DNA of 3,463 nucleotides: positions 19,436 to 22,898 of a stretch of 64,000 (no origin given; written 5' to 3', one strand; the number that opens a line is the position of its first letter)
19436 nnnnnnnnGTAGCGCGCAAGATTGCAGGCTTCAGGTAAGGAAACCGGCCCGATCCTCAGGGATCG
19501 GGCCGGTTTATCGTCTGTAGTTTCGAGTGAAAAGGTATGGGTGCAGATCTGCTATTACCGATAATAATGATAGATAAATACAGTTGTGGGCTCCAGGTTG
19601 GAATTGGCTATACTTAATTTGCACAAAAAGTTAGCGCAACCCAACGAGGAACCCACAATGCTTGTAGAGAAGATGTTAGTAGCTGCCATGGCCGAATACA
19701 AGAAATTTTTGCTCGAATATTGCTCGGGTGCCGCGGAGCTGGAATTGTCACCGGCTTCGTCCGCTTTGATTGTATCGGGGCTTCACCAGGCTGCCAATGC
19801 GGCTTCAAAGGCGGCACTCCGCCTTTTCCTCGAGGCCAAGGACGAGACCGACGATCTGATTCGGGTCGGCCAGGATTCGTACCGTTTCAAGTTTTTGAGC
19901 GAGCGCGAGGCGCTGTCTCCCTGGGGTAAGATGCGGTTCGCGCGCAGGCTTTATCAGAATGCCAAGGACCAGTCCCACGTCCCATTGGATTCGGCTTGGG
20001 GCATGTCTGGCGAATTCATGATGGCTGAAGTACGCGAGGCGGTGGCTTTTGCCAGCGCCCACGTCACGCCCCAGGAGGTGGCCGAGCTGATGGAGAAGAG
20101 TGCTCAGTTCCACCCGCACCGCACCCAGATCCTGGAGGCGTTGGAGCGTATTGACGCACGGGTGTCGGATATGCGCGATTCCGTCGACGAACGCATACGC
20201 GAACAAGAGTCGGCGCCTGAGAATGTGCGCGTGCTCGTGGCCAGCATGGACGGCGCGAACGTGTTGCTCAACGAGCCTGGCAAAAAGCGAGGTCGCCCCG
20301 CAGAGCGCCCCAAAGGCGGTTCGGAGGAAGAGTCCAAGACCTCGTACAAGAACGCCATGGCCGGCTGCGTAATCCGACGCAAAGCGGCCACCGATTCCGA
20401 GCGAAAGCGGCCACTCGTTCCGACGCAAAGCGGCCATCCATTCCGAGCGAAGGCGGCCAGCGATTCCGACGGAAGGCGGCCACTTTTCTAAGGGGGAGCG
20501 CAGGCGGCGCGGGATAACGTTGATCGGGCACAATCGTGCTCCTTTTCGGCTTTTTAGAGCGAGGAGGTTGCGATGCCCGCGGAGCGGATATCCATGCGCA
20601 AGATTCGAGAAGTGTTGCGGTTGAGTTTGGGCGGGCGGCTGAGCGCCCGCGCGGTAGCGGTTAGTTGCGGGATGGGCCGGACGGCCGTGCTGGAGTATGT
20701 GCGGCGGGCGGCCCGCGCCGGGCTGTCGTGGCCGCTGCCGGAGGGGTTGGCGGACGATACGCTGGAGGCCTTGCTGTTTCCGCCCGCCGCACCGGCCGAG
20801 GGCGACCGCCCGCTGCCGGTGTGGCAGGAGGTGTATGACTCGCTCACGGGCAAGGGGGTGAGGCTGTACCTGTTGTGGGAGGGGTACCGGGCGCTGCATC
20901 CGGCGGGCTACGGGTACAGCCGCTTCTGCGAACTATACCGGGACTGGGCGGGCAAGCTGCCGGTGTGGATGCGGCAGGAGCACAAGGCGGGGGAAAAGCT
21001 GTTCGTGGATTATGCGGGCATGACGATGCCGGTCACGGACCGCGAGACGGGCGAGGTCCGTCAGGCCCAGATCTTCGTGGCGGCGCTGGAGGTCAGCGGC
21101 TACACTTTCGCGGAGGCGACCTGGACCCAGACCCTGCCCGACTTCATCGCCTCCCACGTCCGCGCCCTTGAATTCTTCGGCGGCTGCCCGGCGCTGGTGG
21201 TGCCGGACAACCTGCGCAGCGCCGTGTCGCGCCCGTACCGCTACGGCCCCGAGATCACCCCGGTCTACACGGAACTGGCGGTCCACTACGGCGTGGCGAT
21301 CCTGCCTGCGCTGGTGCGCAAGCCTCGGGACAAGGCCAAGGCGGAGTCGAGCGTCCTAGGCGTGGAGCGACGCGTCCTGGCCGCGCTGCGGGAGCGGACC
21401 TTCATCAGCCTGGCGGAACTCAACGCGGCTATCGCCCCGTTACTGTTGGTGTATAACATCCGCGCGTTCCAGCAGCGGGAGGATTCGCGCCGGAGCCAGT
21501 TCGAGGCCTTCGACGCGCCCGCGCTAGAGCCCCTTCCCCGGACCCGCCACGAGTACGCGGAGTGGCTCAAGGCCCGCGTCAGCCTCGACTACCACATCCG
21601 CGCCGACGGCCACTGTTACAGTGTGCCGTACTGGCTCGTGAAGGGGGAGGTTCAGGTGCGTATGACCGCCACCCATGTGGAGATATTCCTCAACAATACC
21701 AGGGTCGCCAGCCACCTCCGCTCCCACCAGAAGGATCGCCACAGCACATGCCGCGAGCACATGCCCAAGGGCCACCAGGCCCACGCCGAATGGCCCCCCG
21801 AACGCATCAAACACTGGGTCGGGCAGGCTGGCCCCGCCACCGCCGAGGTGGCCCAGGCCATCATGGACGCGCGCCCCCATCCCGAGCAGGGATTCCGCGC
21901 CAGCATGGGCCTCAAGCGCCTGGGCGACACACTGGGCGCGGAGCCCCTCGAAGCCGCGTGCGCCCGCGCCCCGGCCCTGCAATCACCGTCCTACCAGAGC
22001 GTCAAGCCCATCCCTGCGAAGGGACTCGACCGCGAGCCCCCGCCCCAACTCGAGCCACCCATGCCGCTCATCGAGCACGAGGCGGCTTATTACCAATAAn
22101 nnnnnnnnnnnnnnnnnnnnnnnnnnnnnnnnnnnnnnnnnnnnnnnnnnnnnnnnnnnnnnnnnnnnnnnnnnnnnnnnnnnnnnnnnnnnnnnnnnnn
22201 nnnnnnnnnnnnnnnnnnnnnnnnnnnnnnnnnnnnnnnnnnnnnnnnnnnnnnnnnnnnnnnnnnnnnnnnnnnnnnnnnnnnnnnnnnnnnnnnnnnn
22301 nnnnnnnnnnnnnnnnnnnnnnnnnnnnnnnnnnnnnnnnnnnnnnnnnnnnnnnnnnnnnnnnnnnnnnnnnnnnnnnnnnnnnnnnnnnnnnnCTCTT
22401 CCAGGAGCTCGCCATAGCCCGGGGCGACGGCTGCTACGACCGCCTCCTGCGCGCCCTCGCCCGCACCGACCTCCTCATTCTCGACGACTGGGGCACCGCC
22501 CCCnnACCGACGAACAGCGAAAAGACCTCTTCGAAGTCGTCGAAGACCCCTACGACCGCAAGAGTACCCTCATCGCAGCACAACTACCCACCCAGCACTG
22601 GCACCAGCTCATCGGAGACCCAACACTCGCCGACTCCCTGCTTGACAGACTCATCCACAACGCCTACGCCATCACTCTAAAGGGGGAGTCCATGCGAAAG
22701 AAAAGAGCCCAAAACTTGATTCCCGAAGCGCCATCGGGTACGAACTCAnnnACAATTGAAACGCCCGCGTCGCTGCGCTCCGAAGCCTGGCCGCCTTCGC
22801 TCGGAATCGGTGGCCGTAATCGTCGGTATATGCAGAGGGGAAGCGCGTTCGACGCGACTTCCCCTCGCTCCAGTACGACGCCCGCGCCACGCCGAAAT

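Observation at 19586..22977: IS21-family element caught inside a gene, with 7-bp target duplication and exact in-frame restoration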

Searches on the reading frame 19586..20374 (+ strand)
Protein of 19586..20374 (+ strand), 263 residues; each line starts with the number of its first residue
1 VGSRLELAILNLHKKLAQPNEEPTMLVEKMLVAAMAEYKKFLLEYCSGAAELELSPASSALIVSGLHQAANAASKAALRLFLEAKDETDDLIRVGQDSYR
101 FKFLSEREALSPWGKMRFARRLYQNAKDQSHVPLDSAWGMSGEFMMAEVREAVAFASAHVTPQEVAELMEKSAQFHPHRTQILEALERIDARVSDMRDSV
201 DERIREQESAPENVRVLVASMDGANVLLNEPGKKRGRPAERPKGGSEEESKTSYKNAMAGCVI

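Call 8: search_protein_families(library=pfam, proteins=[window:19586-20374:+], max_evalue=0.1)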
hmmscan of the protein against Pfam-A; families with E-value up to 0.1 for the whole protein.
window:19586-20374:+ (263 aa): 1 family
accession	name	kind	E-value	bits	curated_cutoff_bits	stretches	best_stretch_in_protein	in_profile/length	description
PF13758.11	Prefoldin_3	-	0.014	15.9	23.4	1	153-208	40-95/99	Prefoldin subunit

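Call 9: search_protein_families(library=ncbifam, proteins=[window:19586-20374:+], max_evalue=0.1)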
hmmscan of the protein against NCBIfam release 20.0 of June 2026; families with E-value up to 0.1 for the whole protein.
window:19586-20374:+ (263 aa): 2 families
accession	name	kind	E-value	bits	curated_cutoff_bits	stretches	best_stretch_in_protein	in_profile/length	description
NF033572.1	transpos_ISKra4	equivalog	7.2e-11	41.8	205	1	63-243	25-202/422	ISKra4 family transposase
NF033529.1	transpos_ISLre2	equivalog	2.9e-06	26.8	200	1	114-231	1-116/382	ISLre2 family transposase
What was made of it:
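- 19658..20365 (+): N-terminal 236 codons of the ISKra4-like transposase. The start is ATG 19658 with a GAGGAA ribosome-binding site, not GTG 19586. NF033572 scores E=7e-11 over profile positions 25-202 of 422 (call 9).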

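Call 11: find_homologous_proteins(query=window:19586-20374:+)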
Query window:19586-20374:+ (263 aa): 24 proteins with E <= 0.001 among 1678 candidates.
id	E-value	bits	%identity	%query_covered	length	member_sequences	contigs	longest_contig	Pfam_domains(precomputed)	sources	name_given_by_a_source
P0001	1.2e-65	240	50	90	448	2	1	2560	-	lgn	-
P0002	1.6e-65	239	55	79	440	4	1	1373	-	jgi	jgi:hypothetical protein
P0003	6.0e-65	237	51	90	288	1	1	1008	-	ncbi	ncbi:MAG: hypothetical protein AAB658_05950, partial [Chloroflexota bacterium]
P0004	2.2e-61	226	55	76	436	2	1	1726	-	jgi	-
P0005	2.1e-60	222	51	83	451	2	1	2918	-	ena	-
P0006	7.5e-56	207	48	84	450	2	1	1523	-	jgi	jgi:hypothetical protein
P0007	1.7e-53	200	50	78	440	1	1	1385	-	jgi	jgi:hypothetical protein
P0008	5.6e-53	198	44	90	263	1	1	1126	-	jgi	-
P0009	2.0e-51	193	46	89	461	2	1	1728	-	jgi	-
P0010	4.4e-51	192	44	90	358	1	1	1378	-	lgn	-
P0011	5.6e-50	188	46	87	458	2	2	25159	-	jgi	jgi:hypothetical protein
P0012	2.9e-47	179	61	54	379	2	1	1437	-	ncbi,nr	ncbi:MAG TPA: hypothetical protein VLA51_11475, partial [Paracoccaceae bacterium]|nr:hypothetical pr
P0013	6.5e-47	178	60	57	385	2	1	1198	-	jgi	jgi:hypothetical protein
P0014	2.2e-46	176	62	55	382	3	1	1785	-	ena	-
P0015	4.5e-45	172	52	65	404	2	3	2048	-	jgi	-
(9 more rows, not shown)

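Call 24: find_encoding_contigs(protein=P0011, flank=1500, max_places=3)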
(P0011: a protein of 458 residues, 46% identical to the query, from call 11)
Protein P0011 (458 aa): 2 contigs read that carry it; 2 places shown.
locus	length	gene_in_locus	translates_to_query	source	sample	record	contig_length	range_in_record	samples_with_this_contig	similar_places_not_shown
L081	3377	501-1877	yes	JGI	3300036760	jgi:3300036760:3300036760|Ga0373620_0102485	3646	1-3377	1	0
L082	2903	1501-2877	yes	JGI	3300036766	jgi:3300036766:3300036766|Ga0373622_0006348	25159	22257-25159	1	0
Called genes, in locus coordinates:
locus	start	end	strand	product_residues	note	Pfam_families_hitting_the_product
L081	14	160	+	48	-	-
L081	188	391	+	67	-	-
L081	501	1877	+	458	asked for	-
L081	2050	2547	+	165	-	-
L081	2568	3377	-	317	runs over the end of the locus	PF00389:2-Hacid_dh, PF02826:2-Hacid_dh_C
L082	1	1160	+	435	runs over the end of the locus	PF01555:N6_N4_Mtase, PF01170:UPF0020 (faint)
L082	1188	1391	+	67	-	-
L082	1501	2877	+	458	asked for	-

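Call 25: find_encoding_contigs(protein=P0005, flank=1500, max_places=3)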
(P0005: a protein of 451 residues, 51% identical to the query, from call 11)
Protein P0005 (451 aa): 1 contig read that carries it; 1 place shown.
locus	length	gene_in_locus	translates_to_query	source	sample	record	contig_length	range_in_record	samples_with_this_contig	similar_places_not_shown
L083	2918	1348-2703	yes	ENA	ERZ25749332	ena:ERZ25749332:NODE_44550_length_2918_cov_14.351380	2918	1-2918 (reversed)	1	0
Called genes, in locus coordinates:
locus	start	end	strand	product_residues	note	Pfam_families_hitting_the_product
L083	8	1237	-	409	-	PF01610:DDE_Tnp_ISL3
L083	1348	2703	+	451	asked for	-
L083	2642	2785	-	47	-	-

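Call 26: find_encoding_contigs(protein=P0001, flank=1500, max_places=3)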
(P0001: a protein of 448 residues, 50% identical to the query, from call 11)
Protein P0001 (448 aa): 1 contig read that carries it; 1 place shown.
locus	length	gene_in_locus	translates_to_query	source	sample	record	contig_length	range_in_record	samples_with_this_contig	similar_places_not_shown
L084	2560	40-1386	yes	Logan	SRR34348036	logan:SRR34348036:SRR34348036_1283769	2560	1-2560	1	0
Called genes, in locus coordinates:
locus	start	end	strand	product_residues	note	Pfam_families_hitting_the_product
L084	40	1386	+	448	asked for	-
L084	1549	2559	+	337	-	?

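Call 41: search_protein_families(library=ncbifam, proteins=[P0001, P0011, P0002], max_evalue=0.01)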
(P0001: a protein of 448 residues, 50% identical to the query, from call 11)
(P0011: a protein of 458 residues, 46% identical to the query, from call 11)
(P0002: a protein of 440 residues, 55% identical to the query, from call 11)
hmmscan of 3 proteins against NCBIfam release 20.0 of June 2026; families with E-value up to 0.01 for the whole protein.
P0001 (448 aa): 3 families
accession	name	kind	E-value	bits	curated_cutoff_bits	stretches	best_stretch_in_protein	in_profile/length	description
NF033572.1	transpos_ISKra4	equivalog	4.2e-51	174.4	205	1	64-448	52-415/422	ISKra4 family transposase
NF041731.2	transpos_ISH6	equivalog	0.00023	20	240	0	59-171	51-162/414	ISH6 family transposase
NF033529.1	transpos_ISLre2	equivalog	0.00072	18.9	200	0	381-447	249-315/382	ISLre2 family transposase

P0011 (458 aa): 3 families
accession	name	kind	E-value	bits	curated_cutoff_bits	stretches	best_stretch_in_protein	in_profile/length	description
NF033572.1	transpos_ISKra4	equivalog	9.2e-51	173.2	205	1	58-444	58-422/422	ISKra4 family transposase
NF033529.1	transpos_ISLre2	equivalog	2.7e-06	26.9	200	1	369-452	248-333/382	ISLre2 family transposase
NF041731.2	transpos_ISH6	equivalog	0.0058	15.4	240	1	372-449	332-414/414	ISH6 family transposase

P0002 (440 aa): 3 families
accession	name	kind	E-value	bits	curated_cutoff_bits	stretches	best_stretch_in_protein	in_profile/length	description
NF033572.1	transpos_ISKra4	equivalog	7.6e-54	183.4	205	1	14-426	29-422/422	ISKra4 family transposase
NF033529.1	transpos_ISLre2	equivalog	1.7e-08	34.2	200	1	65-425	5-322/382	ISLre2 family transposase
NF041731.2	transpos_ISH6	equivalog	0.0044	15.8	240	0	359-431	337-414/414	ISH6 family transposase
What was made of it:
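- On ISKra4 family (host element): Full-length homologues score 174-183 bits against a cutoff of 205, but align end to end at E~1e-51 or better (calls 9, 41).
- Closest known: ISKra4 family transposases. Same: Full-length homologues of the host fragment align end to end with the model, with E between 1e-51 and 1e-54 (call 41).
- NF033572 ISKra4 scores E=7e-11 on the fragment and 1e-51 to 1e-54, end to end, on full-length homologues (calls 9, 41).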

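Call 42: search_protein_families(library=pfam, proteins=[P0001, P0011, P0002], max_evalue=0.01)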
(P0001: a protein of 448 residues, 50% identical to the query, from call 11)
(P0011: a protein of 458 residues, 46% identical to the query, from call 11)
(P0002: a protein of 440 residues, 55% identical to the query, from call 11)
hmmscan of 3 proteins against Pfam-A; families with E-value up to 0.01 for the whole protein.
P0001 (448 aa): 0 families

P0011 (458 aa): 0 families

P0002 (440 aa): 0 families
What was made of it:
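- Closest known: ISKra4 family transposases. Different: Scores of 174-183 bits fall below the curated cutoff of 205, and no Pfam family hits (calls 41, 42).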

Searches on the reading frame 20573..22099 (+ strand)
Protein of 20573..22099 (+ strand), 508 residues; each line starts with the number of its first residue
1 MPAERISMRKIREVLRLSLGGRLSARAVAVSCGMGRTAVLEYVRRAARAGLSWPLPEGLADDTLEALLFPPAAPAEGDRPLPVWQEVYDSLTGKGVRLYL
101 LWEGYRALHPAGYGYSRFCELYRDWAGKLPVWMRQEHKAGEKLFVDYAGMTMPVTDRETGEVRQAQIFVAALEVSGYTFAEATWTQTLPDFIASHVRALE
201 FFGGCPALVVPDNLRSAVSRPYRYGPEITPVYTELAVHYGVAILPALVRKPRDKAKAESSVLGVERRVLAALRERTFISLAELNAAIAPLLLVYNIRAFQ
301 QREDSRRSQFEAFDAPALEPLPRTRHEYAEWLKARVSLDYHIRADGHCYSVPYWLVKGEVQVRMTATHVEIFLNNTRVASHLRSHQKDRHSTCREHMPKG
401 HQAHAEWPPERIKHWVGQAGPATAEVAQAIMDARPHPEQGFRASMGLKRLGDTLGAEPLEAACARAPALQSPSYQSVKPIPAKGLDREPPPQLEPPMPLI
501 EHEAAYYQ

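Call 8: search_protein_families(library=pfam, proteins=[window:20573-22096:+], max_evalue=0.1)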
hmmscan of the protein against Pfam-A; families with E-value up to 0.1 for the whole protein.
window:20573-22096:+ (508 aa): 2 families
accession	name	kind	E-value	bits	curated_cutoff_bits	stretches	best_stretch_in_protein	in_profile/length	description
PF22483.2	Mu-transpos_C_2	-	8.9e-20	70.6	27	1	321-392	1-72/73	Mu transposase, C-terminal domain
PF22554.1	Chap-C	-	0.053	14.6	27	0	15-53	11-51/91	TY-Chap C-terminal domain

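Call 9: search_protein_families(library=ncbifam, proteins=[window:20573-22096:+], max_evalue=0.1)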
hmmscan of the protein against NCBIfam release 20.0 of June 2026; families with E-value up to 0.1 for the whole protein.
window:20573-22096:+ (508 aa): 2 families
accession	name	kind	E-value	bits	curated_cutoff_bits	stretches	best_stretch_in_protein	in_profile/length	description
NF033546.1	transpos_IS21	equivalog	5e-72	242.9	160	1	16-323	2-294/294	IS21 family transposase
NF038385.1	IS66_access_TnpA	equivalog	1.9e-10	40.6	150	1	11-72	5-66/190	IS66-like element accessory protein TnpA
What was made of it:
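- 20573..22099 (+): istA transposase gene (508 aa). It has a 12-bp deletion at 22083 that removes the NVRG residues found in L001. NF033546 E=5e-72 and PF22483 E=9e-20 (calls 8, 9).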

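Call 17: find_encoding_contigs(protein=window:20573-22099:+, flank=4000, max_places=10)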
Protein window:20573-22099:+ (508 aa): no gene with exactly this product is on record in the collection.

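Call 18: find_related_loci(query=window:20573-22096:+, collection=genome_contigs, flank=3000)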
Query window:20573-22096:+ (508 aa) in genome_contigs; peptide patterns used: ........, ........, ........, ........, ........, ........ (x = any residue, [..] = any of these).
600 stretches matched a pattern (row limit reached: there are more); 518 encode a relative of the query (tblastn E <= 1e-3); the best 80 are kept; 80 distinct loci.
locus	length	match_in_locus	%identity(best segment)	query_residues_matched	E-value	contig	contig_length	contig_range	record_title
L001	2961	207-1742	85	1-508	0e+0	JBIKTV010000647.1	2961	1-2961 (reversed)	MAG: Myxococcota bacterium isolate ME2015-07-30_3300044647_group6_bin219 Rohwer_bin1498_scaffold_71440_c1, whole genome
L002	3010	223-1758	68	1-508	0e+0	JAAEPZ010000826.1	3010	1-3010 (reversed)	MAG: bacterium isolate Gpa_5 GpaG_CONTIG4281725, whole genome shotgun sequence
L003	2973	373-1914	61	1-508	0e+0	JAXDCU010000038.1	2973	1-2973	MAG: Verrucomicrobiia bacterium isolate POMEDNA-B52 Raw2_k127_29440, whole genome shotgun sequence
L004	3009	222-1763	61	1-508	0e+0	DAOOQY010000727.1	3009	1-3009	MAG TPA_asm: Verrucomicrobiota bacterium isolate AMR_MDS_2559 NODE_39359_length_3009_cov_3.932634, whole genome shotgun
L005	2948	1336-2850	60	1-502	0e+0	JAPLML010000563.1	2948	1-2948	MAG: Planctomycetota bacterium isolate LacPavin_0920_SED3_MAG_68_11 LacPavin_0920_SED3_scaffold_1273290, whole genome sh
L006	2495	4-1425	61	41-508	0e+0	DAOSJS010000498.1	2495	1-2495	MAG TPA_asm: Candidatus Hydrogenedentota bacterium isolate AMR_MDS_1669 NODE_36313_length_2495_cov_2.879508, whole genom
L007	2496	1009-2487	57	1-492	0e+0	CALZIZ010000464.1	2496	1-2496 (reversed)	MAG: uncultured Desulfuromonadales bacterium isolate FO_M_Desulfobacterota_25 genome assembly, contig: scaffold_44730, w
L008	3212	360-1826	58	1-488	0e+0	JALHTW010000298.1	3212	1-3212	MAG: Candidatus Aminicenantes bacterium isolate PFL34 seq_4111617, whole genome shotgun sequence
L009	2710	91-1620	55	4-508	0e+0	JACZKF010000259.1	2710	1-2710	MAG: Desulfuromonadales bacterium isolate MAG38 geobacteraceae_2_contig_616949, whole genome shotgun sequence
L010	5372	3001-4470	56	4-492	1e-178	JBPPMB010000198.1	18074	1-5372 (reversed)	MAG: Desulfuromonadales bacterium isolate BIOS2019_out_141 k131_183666, whole genome shotgun sequence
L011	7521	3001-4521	57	5-508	2e-177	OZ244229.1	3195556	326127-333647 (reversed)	MAG: Vicinamibacterales bacterium isolate 98a3bb7b-36bc-46c5-b0ea-6a1611218d7a genome assembly, chromosome: 2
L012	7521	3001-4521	56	5-508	4e-177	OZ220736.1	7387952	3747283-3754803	MAG: Vicinamibacterales bacterium isolate e96e4bd8-36b5-4932-a7c8-d2011ef2eb69 genome assembly, chromosome: 1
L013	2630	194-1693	57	4-502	0e+0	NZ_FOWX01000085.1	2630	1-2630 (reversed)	Pseudomonas borbori strain DSM 17834, whole genome shotgun sequence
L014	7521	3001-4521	56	5-508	4e-177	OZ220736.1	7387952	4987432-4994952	MAG: Vicinamibacterales bacterium isolate e96e4bd8-36b5-4932-a7c8-d2011ef2eb69 genome assembly, chromosome: 1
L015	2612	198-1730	57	1-507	0e+0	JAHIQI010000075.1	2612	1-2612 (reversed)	MAG: Proteobacteria bacterium isolate KR46_Ju.mb.16 KR46_Ju.mb.16_k141_19070, whole genome shotgun sequence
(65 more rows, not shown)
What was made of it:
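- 20573..22099 (+): It is 85% aa identical to L001 IstA (call 18).
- Many relatives sit on ~3-kb stand-alone contigs (call 18).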

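Call 36: search_dna_similar(query=window:20573-22096:+, collection=plasmids, mode=protein, max_rows=12)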
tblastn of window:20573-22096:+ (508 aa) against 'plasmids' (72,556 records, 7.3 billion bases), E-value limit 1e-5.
Records with a match: 3454; places in all: 5148; records where one place covers at least 80% of the query: 1713.
Best place of each record, by identity: 60-80% 86; <60% 3368.
By first word of the organism name: Escherichia 1269; Klebsiella 181; Burkholderia 175; Sinorhizobium 151; Shigella 133; Rhizobium 106; Agrobacterium 102; Pseudomonas 89; Salmonella 83; Rhodococcus 78; and 180 more.
By predicted mobility (MOB-suite, as given by PLSDB): conjugative 1919; non-mobilizable 889; mobilizable 646.
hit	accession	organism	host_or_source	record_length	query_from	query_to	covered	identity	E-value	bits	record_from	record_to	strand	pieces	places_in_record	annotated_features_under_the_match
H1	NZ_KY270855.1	Pseudomonas putida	Homo sapiens,endobronchial brushing ...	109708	4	486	95%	57.9%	2e-157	503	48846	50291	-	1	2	istA: IS21-like element ISPpu23 family transposase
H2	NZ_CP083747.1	Pseudomonas sp. p1(2021b)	biogas slurry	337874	4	486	95%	57.9%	2e-157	503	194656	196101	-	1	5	istA: IS21-like element ISPpu23 family transposase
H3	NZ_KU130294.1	Pseudomonas putida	-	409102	4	486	95%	57.9%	2e-157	503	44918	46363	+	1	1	istA: IS21-like element ISPpu23 family transposase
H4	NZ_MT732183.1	Pseudomonas aeruginosa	-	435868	4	486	95%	57.9%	2e-157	503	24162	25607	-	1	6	istA: IS21-like element ISPpu23 family transposase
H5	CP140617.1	Stutzerimonas stutzeri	sewage sludge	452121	4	486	95%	57.9%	2e-157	503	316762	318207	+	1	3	istA: IS21-like element ISPpu23 family transposase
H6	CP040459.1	Stutzerimonas degradans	single cell,anaerobic environments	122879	4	486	95%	57.4%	4e-158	504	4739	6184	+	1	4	IS21 family transposase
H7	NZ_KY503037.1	Pseudomonas fluorescens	-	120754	4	486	95%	57.4%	2e-156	500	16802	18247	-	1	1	istA: IS21-like element ISPpu23 family transposase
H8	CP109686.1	Pseudomonas aeruginosa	whole organism,Sink Drain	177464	4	486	95%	57.4%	5e-156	498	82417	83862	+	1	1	istA: IS21 family transposase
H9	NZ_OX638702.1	Pseudomonas aeruginosa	Homo sapiens,blood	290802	4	486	95%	57.2%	2e-158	505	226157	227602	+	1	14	istA: IS21 family transposase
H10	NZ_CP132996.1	Pseudomonas aeruginosa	Homo sapiens,sputum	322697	4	486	95%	57.2%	4e-157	502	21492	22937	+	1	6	istA: IS21 family transposase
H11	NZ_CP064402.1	Pseudomonas aeruginosa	Homo sapiens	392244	4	486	95%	57.2%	4e-157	502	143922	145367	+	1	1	istA: IS21 family transposase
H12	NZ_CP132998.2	Pseudomonas aeruginosa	Homo sapiens,sputum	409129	4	486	95%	57.2%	4e-157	502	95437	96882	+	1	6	istA: IS21 family transposase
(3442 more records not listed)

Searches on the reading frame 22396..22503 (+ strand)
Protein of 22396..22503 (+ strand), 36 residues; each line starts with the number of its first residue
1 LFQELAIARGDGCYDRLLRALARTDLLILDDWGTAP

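Call 8: search_protein_families(library=pfam, proteins=[window:22396-22503:+], max_evalue=0.1)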
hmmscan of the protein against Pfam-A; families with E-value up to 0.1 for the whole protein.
window:22396-22503:+ (36 aa): 1 family
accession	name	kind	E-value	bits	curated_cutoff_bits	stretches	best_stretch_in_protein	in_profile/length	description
PF01695.23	IstB_IS21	-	1.2e-05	25.3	24.1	1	1-34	131-164/238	IstB-like ATP binding protein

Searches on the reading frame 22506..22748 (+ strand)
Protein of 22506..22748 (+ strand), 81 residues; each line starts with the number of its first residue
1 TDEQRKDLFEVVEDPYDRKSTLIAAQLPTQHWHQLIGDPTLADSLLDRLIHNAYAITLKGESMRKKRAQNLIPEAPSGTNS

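Call 8: search_protein_families(library=pfam, proteins=[window:22506-22748:+], max_evalue=0.1)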
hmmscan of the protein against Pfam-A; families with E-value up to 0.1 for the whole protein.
window:22506-22748:+ (81 aa): 1 family
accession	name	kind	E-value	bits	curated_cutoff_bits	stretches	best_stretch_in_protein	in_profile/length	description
PF01695.23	IstB_IS21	-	9.4e-20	71.6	24.1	1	3-68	170-235/238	IstB-like ATP binding protein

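Call 9: search_protein_families(library=ncbifam, proteins=[window:22506-22748:+], max_evalue=0.1)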
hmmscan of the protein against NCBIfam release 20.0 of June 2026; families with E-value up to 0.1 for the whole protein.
window:22506-22748:+ (81 aa): 5 families
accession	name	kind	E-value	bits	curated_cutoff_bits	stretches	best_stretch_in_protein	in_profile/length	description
NF038214.1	IS21_help_AAA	equivalog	5.5e-23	81.9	200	1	2-66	167-231/232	IS21-like element helper ATPase IstB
NF005098.0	PRK06526.1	subfamily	8.5e-12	45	296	1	8-73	192-259/266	transposase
NF006616.1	PRK09183.1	subfamily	2e-11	43.6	300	1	2-68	178-245/253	IS21-like element helper ATPase IstB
NF006038.0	PRK08181.1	subfamily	5.1e-10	39.1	317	1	7-69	189-251/271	transposase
NF005992.0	PRK08116.1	subfamily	0.049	12.8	189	1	5-70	197-258/269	hypothetical protein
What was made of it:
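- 22138..22751 (+): istB helper ATPase gene, defective. It has a 153-bp in-frame deletion at 22169. A +1 G at 22393 and a -1 C at 22499 put 35 codons out of frame, including Walker B (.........). Calls 8 and 9 show that only fragments hit PF01695 and NF038214, in two different frames.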
